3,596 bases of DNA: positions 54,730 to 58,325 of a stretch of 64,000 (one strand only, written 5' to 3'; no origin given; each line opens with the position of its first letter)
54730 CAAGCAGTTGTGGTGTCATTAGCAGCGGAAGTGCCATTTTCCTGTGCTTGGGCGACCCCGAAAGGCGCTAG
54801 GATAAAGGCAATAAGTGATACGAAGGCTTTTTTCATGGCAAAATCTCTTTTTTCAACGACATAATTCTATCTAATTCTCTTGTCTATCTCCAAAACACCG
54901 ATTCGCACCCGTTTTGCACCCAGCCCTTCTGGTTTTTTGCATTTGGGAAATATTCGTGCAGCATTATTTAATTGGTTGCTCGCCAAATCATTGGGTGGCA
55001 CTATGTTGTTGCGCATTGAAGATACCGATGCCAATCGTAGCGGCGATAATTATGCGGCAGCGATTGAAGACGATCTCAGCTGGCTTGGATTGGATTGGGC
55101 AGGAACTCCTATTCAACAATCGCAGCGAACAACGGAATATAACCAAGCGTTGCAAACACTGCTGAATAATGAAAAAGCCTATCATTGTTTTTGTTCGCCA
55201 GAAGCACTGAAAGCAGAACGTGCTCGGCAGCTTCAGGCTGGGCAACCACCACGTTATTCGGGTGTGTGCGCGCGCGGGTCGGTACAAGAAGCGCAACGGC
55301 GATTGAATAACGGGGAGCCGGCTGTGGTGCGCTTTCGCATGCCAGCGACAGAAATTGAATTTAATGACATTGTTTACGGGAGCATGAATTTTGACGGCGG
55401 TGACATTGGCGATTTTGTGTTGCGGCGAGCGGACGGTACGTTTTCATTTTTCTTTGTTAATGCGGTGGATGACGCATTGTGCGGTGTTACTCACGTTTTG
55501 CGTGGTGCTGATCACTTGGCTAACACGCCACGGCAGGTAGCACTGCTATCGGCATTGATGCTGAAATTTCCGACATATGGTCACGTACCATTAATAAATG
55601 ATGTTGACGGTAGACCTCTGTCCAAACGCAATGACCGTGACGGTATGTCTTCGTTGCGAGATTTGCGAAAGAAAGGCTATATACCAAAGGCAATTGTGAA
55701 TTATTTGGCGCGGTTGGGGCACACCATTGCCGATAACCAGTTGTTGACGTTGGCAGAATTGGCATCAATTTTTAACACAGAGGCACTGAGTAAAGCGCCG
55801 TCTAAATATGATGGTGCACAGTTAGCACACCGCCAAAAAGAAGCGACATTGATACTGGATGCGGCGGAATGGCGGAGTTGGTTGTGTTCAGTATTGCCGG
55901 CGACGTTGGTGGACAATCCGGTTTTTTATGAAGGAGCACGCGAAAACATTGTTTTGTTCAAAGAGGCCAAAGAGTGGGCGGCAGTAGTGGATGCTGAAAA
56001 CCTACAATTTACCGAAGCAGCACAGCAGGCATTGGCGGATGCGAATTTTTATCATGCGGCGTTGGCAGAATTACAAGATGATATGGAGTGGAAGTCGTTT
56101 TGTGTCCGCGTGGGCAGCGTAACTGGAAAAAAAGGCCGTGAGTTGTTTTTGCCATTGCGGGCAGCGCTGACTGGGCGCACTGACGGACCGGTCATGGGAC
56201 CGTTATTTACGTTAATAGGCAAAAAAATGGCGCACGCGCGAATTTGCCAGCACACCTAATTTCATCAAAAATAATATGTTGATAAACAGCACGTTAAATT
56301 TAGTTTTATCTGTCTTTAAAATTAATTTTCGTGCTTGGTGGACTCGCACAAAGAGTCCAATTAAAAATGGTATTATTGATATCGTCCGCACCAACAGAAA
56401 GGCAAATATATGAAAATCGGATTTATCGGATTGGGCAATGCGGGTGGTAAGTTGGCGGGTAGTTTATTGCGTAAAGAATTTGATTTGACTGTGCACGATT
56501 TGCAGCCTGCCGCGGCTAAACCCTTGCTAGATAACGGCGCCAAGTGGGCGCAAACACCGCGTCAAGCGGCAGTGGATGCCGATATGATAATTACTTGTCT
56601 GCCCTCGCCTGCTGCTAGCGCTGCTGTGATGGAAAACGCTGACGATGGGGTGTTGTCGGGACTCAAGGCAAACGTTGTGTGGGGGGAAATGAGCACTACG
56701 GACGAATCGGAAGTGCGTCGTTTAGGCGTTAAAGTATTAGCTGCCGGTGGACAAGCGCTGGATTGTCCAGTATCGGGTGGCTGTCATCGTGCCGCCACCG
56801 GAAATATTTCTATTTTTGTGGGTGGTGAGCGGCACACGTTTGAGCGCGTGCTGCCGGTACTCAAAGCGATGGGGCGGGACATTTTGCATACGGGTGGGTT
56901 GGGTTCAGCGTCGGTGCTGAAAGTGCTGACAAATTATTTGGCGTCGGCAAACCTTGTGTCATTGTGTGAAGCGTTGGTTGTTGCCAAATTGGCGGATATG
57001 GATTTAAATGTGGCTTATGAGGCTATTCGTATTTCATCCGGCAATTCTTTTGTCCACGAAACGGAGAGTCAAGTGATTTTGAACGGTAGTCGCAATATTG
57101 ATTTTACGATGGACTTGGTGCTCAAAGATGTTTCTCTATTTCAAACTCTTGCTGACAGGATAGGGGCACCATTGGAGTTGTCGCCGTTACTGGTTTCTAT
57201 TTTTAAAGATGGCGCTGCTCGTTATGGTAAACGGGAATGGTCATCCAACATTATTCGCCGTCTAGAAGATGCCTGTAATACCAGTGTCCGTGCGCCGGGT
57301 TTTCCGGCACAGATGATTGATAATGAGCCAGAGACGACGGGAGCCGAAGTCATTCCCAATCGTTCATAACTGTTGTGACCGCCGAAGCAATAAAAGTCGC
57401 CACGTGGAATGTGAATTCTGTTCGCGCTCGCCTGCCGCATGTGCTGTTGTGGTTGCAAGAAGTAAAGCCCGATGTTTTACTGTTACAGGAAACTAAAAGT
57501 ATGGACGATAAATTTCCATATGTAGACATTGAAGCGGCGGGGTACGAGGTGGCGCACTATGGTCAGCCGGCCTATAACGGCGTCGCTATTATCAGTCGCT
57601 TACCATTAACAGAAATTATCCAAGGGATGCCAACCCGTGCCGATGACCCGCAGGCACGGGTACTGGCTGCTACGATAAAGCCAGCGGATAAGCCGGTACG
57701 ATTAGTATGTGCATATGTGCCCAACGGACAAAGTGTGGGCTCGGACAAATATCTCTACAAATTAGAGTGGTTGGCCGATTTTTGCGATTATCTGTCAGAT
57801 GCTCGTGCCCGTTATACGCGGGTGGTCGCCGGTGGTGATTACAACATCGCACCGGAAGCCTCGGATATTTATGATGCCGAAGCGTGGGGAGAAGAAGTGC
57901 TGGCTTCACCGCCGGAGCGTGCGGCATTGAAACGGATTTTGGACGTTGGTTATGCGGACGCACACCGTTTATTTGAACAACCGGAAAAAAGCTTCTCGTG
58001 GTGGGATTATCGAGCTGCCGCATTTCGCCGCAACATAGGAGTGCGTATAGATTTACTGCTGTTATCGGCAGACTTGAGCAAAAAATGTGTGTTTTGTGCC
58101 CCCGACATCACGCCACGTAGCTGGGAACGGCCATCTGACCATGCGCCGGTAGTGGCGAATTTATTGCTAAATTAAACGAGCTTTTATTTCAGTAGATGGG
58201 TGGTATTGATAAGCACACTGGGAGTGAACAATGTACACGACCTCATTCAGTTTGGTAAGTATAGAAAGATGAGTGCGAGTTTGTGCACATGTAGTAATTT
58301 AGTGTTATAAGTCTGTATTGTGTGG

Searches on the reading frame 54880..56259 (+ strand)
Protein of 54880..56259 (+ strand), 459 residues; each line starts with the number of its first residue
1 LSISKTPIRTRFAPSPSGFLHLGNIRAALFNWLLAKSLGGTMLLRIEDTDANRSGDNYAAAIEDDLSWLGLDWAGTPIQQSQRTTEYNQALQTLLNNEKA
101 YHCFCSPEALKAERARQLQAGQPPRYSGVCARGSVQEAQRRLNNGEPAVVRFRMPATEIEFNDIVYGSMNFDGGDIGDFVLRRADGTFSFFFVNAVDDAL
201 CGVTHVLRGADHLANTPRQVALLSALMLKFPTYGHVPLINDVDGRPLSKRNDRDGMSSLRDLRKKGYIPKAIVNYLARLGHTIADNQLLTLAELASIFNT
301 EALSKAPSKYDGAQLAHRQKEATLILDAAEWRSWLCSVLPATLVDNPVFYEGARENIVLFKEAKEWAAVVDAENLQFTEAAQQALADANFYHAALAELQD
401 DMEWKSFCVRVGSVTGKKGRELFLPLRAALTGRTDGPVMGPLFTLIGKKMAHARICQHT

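Call 72: search_protein_families(library=pfam, proteins=[window:54880-56259:+], max_evalue=0.0001)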
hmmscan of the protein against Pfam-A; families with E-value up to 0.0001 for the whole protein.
window:54880-56259:+ (459 aa): 2 families
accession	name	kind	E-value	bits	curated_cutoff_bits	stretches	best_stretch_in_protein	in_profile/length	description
PF00749.27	tRNA-synt_1c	-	3.3e-82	276.4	23.4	1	8-315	2-312/314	tRNA synthetases class I (E and Q), catalytic domain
PF19269.4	Anticodon_2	-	1.6e-07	32.3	23.6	1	365-455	35-137/141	Anticodon binding domain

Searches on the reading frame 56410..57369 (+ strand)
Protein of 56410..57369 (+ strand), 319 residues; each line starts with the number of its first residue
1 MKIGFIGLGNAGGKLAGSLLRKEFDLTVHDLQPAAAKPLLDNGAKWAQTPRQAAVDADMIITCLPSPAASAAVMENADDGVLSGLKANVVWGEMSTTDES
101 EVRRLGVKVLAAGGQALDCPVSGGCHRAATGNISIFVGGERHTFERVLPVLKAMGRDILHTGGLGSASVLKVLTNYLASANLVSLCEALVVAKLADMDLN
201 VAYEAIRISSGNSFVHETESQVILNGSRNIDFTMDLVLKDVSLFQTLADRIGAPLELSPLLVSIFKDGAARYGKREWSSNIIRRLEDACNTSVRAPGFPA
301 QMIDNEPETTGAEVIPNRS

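Call 72: search_protein_families(library=pfam, proteins=[window:56410-57369:+], max_evalue=0.0001)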
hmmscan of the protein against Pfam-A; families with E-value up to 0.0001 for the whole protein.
window:56410-57369:+ (319 aa): 3 families
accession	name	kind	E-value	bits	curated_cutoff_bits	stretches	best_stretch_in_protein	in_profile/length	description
PF03446.21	NAD_binding_2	-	1.3e-38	133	21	1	2-162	1-161/161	NAD binding domain of 6-phosphogluconate dehydrogenase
PF14833.11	NAD_binding_11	-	3.3e-22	79.5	30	1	165-283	1-120/122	NAD-binding of NADP-dependent 3-hydroxyisobutyrate dehydrogenase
PF03807.23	F420_oxidored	-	2.2e-06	28.6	21.6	1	2-75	1-78/94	NADP oxidoreductase coenzyme F420-dependent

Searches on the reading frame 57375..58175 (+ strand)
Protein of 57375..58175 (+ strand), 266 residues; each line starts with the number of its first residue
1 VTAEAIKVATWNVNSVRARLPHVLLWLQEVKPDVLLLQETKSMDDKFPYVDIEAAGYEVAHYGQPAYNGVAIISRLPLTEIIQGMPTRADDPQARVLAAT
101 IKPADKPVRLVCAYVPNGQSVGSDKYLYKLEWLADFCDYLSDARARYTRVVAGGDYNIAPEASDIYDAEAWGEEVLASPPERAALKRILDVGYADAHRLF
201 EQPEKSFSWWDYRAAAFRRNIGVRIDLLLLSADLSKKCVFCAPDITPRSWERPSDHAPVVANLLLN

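Call 76: search_protein_families(library=pfam, proteins=[window:57375-58175:+], max_evalue=0.0001)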
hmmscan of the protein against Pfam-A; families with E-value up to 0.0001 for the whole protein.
window:57375-58175:+ (266 aa): 1 family
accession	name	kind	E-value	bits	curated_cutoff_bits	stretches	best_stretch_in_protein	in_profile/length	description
PF03372.29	Exo_endo_phos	-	1.2e-24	87.7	24.5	1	9-256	1-225/225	Endonuclease/Exonuclease/phosphatase family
